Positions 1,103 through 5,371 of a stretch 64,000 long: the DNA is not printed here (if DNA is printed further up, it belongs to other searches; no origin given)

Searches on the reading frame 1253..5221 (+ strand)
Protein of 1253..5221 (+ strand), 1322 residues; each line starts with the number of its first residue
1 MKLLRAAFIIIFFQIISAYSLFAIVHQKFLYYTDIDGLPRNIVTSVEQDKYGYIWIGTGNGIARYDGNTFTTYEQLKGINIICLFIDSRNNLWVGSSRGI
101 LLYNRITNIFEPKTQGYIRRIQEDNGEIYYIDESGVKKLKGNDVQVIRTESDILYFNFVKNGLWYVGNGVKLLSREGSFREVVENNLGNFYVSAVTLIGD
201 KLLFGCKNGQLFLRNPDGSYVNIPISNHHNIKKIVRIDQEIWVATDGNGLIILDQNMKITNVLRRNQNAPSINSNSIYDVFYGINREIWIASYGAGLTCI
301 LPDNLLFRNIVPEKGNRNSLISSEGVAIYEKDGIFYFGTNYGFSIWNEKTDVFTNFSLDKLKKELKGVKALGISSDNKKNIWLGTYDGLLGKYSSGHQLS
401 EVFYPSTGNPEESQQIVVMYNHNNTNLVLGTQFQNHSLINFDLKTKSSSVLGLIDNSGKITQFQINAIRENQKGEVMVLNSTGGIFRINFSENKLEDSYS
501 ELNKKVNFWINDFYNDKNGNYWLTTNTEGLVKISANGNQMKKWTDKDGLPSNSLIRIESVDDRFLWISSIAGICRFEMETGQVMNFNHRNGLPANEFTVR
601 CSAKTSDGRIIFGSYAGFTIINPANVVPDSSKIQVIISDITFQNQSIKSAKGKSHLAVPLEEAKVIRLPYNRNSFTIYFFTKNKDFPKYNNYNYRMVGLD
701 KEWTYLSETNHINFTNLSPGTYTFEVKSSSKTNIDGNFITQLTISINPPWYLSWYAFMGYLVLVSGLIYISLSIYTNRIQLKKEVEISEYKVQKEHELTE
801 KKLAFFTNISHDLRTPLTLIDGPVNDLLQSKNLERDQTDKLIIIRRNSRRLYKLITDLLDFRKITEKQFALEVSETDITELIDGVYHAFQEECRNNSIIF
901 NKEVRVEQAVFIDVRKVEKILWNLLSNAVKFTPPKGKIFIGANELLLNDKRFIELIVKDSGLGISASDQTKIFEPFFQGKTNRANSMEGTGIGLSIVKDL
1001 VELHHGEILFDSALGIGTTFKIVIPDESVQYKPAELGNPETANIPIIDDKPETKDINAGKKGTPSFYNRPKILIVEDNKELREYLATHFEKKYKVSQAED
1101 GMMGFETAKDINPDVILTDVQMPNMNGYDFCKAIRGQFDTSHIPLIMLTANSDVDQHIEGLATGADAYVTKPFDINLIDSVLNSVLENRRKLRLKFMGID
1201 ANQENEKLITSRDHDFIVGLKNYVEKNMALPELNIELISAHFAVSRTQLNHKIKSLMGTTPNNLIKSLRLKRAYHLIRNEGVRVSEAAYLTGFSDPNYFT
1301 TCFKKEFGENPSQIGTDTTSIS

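Call 65: search_protein_families(library=pfam, proteins=[window:1253-5221:+], max_evalue=5)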
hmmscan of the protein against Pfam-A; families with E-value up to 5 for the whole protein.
window:1253-5221:+ (1322 aa): 14 families
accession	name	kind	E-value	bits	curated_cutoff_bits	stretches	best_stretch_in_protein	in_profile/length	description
PF00072.30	Response_reg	-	3.7e-25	88.7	30.2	1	1072-1179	1-107/111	Response regulator receiver domain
PF02518.31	HATPase_c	-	1.8e-24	86.7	26.4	1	913-1027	2-110/111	Histidine kinase-, DNA gyrase B-, and HSP90-like ATPase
PF07494.17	Reg_prop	-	5.8e-19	66.2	20.4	3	37-60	1-24/24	Two component regulator propeller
PF12833.13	HTH_18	-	1.4e-17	64.2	33.6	1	1239-1313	2-76/80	Helix-turn-helix domain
PF07495.19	Y_Y_Y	-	8.3e-15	54.9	26.6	1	684-746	2-64/65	Y_Y_Y domain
PF00512.31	HisKA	-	8.7e-11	42.2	26.9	1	802-866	2-65/66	His Kinase A (phospho-acceptor) domain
PF00165.29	HTH_AraC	-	1.9e-08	34.7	26.6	2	1278-1313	2-39/42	Bacterial regulatory helix-turn-helix proteins, AraC family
PF08450.18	SGL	-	0.00012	22.2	26.3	1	435-532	21-110/246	SMP-30/Gluconolactonase/LRE-like region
PF17005.11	WD40_like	-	0.0033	17.3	40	1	152-291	44-131/301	WD40-like domain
PF21544.3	PorZ_N_b_propeller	-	0.02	15.6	27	1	420-538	39-146/154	TSS9, PorZ, N-terminal beta-propeller domain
PF14977.11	FAM194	-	0.02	14.6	27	1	515-544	72-101/202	FAM194 protein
PF04151.21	PPC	-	0.12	13.7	25.9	1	676-727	27-69/70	Bacterial pre-peptidase C-terminal domain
PF22352.2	K319L-like_PKD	-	0.2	12.1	27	1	704-733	43-73/84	K319L-like, PKD domain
PF22701.2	Mala_s_1-like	-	2.8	8.1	27.5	0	328-545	5-126/195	Mal s 1 allergenic protein-like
